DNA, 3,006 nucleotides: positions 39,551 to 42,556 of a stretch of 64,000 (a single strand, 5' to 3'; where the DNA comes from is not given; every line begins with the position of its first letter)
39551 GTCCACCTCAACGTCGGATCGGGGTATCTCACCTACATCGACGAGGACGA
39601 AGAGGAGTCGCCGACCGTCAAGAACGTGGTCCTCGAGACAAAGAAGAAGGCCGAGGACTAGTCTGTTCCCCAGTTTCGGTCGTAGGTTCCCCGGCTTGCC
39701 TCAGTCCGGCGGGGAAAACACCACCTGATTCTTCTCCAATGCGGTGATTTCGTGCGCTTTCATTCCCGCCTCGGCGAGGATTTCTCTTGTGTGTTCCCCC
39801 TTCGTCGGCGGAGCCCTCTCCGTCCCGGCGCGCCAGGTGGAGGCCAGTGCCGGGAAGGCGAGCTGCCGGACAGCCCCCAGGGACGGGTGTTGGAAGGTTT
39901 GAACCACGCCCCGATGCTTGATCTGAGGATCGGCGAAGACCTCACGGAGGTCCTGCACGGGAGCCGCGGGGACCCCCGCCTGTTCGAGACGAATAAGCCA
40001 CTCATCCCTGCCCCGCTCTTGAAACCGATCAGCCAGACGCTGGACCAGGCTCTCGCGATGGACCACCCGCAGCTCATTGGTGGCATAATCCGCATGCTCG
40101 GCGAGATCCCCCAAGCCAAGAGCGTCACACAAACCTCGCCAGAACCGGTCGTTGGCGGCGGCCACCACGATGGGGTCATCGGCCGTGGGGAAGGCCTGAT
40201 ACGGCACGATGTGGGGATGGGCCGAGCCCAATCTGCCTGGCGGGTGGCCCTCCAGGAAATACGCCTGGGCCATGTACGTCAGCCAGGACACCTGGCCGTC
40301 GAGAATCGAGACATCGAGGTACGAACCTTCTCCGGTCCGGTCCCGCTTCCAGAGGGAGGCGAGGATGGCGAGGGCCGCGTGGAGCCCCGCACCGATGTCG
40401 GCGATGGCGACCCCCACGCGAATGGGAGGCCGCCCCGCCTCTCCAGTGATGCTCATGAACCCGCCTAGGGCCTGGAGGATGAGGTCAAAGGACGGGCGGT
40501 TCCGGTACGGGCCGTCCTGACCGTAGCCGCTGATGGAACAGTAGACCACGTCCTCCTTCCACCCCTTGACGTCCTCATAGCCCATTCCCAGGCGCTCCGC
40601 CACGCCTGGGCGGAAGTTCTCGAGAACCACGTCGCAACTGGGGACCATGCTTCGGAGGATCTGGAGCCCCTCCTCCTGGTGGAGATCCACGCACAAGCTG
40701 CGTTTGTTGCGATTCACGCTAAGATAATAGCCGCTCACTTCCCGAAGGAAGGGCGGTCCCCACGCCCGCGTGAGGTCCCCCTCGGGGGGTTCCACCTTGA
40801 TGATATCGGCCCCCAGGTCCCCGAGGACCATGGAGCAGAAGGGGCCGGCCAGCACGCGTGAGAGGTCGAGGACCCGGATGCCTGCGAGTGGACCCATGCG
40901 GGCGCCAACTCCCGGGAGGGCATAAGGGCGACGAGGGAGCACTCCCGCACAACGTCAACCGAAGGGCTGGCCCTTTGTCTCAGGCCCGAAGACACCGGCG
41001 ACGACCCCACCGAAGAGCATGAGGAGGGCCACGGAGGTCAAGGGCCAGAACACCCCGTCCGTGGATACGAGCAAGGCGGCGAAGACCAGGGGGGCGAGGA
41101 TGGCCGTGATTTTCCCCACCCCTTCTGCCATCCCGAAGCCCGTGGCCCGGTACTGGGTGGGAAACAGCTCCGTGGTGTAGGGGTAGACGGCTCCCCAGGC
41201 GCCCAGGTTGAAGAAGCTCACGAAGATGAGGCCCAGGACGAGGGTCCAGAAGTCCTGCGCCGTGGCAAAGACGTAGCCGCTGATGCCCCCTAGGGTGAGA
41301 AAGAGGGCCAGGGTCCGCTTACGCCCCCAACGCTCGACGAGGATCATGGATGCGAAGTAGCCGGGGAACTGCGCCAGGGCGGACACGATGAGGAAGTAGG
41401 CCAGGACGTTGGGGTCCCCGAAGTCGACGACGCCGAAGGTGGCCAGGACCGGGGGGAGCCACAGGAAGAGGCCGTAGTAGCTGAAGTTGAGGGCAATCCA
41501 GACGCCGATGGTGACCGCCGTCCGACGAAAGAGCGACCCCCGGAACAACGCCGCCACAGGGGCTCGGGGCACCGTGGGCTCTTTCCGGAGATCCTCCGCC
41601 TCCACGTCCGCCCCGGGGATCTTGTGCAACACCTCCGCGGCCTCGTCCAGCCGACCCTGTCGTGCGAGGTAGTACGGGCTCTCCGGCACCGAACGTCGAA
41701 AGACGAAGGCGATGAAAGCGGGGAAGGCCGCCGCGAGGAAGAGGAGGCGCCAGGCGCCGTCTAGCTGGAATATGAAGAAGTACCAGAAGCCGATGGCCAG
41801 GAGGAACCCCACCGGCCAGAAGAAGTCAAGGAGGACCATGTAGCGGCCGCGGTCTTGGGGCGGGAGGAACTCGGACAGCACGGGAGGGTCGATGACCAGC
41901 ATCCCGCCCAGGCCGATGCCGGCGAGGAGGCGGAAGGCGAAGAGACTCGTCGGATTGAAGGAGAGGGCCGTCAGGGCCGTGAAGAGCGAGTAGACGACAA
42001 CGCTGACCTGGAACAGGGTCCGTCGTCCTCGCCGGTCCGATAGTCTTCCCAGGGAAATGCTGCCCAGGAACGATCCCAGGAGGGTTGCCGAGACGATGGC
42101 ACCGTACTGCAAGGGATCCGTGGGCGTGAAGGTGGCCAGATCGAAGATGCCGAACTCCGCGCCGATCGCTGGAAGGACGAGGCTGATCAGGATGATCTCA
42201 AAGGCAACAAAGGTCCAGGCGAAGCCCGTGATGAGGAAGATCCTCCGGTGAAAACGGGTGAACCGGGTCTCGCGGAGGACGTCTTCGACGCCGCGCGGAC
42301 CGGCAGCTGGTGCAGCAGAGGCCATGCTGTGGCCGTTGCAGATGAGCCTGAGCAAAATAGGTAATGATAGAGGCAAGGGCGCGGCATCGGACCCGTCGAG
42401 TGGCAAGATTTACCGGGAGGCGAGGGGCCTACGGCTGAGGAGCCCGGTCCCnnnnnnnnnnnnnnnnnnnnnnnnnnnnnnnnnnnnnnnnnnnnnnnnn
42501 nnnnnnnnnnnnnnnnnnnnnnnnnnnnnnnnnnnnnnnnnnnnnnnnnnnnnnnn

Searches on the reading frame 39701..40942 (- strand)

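Call 82: search_protein_families(library=pfam, proteins=[window:39701-40942:-], max_evalue=0.0001)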
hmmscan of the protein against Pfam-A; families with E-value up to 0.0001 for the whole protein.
window:39701-40942:- (413 aa): 1 family
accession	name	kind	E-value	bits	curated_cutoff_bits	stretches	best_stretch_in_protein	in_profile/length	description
PF02515.22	CoA_transf_3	-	1.1e-129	433.1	23.3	1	19-385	1-366/366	CoA-transferase family III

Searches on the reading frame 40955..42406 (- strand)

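Call 82: search_protein_families(library=pfam, proteins=[window:40955-42406:-], max_evalue=0.0001)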
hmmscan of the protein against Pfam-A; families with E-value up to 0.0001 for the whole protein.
window:40955-42406:- (483 aa): 2 families
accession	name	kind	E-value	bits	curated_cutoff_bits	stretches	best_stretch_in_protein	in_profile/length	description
PF00083.30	Sugar_tr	-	9.6e-52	176.8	22.3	1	95-482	42-445/452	Sugar (and other) transporter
PF07690.21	MFS_1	-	1.9e-39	136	33.4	2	66-325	7-233/347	Major Facilitator Superfamily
